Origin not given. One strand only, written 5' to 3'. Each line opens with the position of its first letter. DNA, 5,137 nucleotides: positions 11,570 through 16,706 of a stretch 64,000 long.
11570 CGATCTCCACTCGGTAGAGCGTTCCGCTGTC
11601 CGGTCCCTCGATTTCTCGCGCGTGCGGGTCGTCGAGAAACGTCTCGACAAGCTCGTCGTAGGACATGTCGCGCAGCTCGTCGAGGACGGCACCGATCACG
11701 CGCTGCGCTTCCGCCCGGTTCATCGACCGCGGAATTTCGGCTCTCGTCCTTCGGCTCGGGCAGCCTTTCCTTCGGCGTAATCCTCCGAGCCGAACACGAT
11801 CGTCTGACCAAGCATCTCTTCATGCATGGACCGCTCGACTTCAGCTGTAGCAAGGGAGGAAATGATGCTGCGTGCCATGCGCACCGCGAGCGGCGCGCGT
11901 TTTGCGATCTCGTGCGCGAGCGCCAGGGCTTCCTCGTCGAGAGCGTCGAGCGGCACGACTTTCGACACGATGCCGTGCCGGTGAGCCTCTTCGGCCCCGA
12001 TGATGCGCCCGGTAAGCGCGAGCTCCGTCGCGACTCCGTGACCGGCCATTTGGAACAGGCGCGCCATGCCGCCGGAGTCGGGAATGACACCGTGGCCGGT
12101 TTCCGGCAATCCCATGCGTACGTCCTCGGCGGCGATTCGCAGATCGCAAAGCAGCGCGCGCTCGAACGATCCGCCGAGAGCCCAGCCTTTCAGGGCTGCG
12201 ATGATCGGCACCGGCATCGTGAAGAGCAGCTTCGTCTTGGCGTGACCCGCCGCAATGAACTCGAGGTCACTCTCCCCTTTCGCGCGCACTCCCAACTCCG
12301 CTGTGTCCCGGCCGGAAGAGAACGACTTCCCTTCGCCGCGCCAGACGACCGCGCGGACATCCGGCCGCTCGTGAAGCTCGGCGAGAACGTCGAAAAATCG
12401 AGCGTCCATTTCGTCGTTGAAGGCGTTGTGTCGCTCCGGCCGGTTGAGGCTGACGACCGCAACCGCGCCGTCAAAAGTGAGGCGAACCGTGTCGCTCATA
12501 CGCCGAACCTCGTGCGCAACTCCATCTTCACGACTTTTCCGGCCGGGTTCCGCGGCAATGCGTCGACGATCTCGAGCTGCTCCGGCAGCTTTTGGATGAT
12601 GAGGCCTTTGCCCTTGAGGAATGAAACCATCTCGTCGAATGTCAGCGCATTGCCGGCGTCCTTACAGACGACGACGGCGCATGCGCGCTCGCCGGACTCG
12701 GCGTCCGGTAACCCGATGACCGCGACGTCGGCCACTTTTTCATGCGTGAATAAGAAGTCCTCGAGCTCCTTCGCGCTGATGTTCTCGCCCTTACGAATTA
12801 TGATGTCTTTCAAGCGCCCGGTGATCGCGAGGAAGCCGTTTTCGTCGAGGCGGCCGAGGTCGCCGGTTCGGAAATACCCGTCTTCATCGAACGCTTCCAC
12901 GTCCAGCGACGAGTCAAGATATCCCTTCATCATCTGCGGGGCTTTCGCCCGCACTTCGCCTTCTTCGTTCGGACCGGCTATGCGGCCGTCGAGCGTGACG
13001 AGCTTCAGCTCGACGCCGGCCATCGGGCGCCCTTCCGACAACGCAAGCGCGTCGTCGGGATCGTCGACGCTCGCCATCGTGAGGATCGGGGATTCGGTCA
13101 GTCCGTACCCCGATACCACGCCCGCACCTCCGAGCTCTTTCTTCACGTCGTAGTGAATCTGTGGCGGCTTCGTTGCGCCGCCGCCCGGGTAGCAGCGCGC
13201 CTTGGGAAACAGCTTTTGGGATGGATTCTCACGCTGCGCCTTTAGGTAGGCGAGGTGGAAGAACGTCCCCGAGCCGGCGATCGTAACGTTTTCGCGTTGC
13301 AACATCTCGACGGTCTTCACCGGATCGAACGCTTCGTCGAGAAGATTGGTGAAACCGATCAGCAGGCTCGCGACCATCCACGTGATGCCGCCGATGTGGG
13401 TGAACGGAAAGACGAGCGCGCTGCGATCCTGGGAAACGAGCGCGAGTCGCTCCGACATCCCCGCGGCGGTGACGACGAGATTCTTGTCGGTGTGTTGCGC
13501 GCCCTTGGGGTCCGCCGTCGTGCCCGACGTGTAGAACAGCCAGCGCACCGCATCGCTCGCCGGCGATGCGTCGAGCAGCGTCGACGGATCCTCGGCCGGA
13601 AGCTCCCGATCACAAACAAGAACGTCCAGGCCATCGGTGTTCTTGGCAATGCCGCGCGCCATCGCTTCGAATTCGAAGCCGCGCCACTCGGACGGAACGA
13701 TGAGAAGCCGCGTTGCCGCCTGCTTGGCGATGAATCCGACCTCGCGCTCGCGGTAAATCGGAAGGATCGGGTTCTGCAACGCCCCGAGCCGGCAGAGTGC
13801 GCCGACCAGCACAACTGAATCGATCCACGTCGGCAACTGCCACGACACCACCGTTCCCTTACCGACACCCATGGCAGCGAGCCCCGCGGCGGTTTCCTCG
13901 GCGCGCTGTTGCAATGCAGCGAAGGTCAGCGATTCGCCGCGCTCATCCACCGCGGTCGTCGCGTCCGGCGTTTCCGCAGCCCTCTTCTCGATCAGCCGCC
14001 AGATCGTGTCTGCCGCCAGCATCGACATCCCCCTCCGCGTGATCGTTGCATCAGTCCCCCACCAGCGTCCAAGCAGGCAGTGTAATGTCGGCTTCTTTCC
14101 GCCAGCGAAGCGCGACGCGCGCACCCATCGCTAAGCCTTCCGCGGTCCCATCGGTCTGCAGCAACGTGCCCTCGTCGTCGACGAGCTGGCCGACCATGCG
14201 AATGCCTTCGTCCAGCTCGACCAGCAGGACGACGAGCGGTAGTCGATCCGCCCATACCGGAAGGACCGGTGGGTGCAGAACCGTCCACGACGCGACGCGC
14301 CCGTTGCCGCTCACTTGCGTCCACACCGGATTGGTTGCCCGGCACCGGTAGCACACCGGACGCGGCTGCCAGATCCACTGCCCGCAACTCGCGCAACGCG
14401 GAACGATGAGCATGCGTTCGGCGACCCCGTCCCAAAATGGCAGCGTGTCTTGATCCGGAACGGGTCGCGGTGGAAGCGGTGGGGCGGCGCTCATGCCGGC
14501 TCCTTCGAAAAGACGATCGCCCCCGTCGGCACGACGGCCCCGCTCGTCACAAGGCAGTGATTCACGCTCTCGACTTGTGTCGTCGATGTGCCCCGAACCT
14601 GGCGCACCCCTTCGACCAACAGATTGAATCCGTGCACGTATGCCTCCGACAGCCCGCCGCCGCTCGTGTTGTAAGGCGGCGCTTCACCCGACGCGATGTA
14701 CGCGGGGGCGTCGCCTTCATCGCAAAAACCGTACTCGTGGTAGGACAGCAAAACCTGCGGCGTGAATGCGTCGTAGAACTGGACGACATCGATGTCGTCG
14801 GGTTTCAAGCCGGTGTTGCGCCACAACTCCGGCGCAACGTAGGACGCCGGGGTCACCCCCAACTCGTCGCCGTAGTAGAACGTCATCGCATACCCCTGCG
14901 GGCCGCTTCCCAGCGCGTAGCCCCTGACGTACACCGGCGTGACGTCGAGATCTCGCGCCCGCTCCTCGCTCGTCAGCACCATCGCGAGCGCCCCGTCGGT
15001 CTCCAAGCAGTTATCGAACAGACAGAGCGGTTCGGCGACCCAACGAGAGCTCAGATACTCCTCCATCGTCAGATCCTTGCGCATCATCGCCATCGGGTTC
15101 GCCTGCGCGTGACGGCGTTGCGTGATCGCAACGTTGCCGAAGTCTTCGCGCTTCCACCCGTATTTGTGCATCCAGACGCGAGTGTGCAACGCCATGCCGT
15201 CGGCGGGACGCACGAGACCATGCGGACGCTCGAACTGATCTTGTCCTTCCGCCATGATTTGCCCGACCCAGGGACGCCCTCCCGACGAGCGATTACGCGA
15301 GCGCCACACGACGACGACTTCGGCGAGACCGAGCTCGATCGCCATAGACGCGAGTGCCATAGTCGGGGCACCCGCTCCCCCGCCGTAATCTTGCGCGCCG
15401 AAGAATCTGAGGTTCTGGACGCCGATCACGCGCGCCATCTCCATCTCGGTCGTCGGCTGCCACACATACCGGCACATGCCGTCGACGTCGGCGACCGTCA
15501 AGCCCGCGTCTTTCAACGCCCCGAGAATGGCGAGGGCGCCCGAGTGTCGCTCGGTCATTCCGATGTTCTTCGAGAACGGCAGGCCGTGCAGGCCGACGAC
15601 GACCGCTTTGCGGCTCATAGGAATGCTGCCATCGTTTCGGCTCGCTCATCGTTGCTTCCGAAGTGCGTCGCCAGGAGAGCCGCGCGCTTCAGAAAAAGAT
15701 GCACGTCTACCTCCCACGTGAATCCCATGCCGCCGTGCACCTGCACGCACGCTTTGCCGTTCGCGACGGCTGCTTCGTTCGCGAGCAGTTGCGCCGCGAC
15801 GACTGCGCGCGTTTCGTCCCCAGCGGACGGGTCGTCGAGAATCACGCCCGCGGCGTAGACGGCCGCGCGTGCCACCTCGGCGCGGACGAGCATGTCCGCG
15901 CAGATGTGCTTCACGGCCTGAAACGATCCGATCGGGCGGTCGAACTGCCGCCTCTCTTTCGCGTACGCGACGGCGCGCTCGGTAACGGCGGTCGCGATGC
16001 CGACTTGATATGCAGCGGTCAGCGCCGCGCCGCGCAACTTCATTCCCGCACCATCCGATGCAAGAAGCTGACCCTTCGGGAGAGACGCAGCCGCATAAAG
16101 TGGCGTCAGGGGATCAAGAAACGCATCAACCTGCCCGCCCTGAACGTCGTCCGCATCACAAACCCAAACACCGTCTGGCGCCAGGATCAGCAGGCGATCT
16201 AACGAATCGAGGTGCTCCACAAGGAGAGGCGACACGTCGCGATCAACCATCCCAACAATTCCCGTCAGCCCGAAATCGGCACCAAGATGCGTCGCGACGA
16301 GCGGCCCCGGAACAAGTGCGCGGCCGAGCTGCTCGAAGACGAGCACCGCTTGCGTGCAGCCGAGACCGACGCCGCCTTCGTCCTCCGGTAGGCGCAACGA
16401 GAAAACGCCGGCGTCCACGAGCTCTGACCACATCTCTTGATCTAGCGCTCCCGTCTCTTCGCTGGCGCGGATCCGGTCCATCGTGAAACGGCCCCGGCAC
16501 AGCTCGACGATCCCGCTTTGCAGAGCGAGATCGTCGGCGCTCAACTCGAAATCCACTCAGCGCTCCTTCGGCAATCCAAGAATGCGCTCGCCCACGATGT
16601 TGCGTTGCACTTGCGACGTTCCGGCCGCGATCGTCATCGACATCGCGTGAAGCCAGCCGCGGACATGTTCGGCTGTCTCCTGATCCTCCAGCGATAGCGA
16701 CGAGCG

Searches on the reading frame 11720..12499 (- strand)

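Call 13: search_protein_families(library=pfam, proteins=[window:11720-12499:-])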
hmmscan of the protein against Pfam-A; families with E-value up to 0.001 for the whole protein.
window:11720-12499:- (259 aa): 2 families
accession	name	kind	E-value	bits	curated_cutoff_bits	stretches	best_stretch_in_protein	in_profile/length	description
PF00378.25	ECH_1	-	7.1e-53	179.9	27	1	10-258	3-250/251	Enoyl-CoA hydratase/isomerase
PF16113.10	ECH_2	-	1.7e-30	107.2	27.2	1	14-195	2-185/335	Enoyl-CoA hydratase/isomerase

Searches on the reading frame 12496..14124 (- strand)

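Call 13: search_protein_families(library=pfam, proteins=[window:12496-14124:-])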
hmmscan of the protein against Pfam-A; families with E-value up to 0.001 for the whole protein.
window:12496-14124:- (542 aa): 2 families
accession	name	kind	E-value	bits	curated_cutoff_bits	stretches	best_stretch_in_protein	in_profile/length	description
PF00501.34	AMP-binding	-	5.9e-60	203.5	29.9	1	46-403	2-384/384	AMP-binding enzyme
PF13193.12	AMP-binding_C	-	4.5e-12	47.1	24.5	1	453-530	1-76/76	AMP-binding enzyme C-terminal domain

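Call 93: search_protein_families(library=ncbifam, proteins=[window:12496-14040:-], max_evalue=1e-30)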
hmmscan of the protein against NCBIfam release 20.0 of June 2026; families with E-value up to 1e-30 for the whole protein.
window:12496-14040:- (514 aa): 56 families (the best 25 are shown)
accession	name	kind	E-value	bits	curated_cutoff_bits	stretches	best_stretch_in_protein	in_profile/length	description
TIGR03208.1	cyc_hxne_CoA_lg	equivalog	2.9e-101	339.8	792.3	1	18-509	29-537/538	cyclohexanecarboxylate-CoA ligase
NF004837.0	PRK06187.1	subfamily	1.2e-96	324.1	476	1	11-511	8-521/531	long-chain-fatty-acid--CoA ligase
NF004758.0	PRK06087.1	equivalog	3.6e-92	309.5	736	1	13-510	26-533/548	medium-chain fatty-acid--CoA ligase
NF005801.1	PRK07656.1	equivalog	6e-78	262.7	657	1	12-509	2-500/500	FadD3 family acyl-CoA ligase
NF009233.0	PRK12583.1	subfamily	1.9e-77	261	832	1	166-510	204-548/558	fatty acid CoA ligase family protein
NF006182.0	PRK08316.1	subfamily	1.4e-70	238.3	663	1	10-512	10-517/523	fatty acyl-CoA synthetase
NF004797.0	PRK06145.1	equivalog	4.7e-67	226.4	850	1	20-511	11-494/499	acyl-CoA synthetase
NF002966.0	PRK03640.1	equivalog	1.5e-65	221.7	556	1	17-510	8-478/483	o-succinylbenzoate--CoA ligase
NF005702.0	PRK07514.1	subfamily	9.3e-64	215.6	558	1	12-512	4-500/506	malonyl-CoA synthase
NF005307.0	PRK06839.1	equivalog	9.3e-63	212.6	748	1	15-509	6-490/496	o-succinylbenzoate--CoA ligase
TIGR01923.1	menE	equivalog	5.6e-60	203.4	330.15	1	39-506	1-440/442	o-succinylbenzoate--CoA ligase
TIGR02275.1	DHB_AMP_lig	equivalog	1.1e-59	202.1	723.55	1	9-509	21-526/526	(2,3-dihydroxybenzoyl)adenylate synthase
NF005857.1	PRK07786.1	exception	9.7e-59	199.2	733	1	18-513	16-513/513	fatty-acid--CoA ligase FadD5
NF005714.0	PRK07529.1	subfamily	3.6e-57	194.1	632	1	287-511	346-575/640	acyl-CoA synthetase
NF004814.0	PRK06164.1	equivalog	1.4e-56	192.2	677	1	7-506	6-521/540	acyl-CoA synthetase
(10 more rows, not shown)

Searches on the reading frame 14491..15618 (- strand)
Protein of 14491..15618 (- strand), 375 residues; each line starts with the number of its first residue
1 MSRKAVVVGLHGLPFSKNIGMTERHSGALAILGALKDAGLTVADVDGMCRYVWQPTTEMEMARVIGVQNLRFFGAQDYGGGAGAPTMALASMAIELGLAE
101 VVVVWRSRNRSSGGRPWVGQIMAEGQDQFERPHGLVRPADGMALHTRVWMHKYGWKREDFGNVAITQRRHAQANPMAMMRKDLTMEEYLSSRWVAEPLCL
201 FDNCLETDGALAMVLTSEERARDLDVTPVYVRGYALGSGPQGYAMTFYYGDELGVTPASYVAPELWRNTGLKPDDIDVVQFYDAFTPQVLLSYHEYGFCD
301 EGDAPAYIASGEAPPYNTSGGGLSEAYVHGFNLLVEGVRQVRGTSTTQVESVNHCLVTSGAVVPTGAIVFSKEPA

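Call 13: search_protein_families(library=pfam, proteins=[window:14491-15618:-])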
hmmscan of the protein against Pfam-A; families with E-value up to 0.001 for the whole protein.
window:14491-15618:- (375 aa): 2 families
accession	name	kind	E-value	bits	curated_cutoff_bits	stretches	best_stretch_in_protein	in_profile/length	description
PF22691.2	Thiolase_C_1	-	1.5e-22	80.4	28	1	252-361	14-131/144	Thiolase C-terminal domain-like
PF02803.24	Thiolase_C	-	5.9e-06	26.4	27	0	251-299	18-65/123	Thiolase, C-terminal domain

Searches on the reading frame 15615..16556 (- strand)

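Call 13: search_protein_families(library=pfam, proteins=[window:15615-16556:-])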
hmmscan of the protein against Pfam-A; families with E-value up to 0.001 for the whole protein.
window:15615-16556:- (313 aa): 3 families
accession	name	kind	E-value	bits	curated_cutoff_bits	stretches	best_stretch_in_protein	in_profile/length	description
PF00441.29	Acyl-CoA_dh_1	-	2.8e-23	83.2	22.4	1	178-311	16-147/150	Acyl-CoA dehydrogenase, C-terminal domain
PF02771.21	Acyl-CoA_dh_N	-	2.6e-09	37.9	22.9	1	18-89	13-84/113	Acyl-CoA dehydrogenase, N-terminal domain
PF08028.16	Acyl-CoA_dh_2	-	0.00011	23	22.7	1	180-284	3-115/134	Acyl-CoA dehydrogenase, C-terminal domain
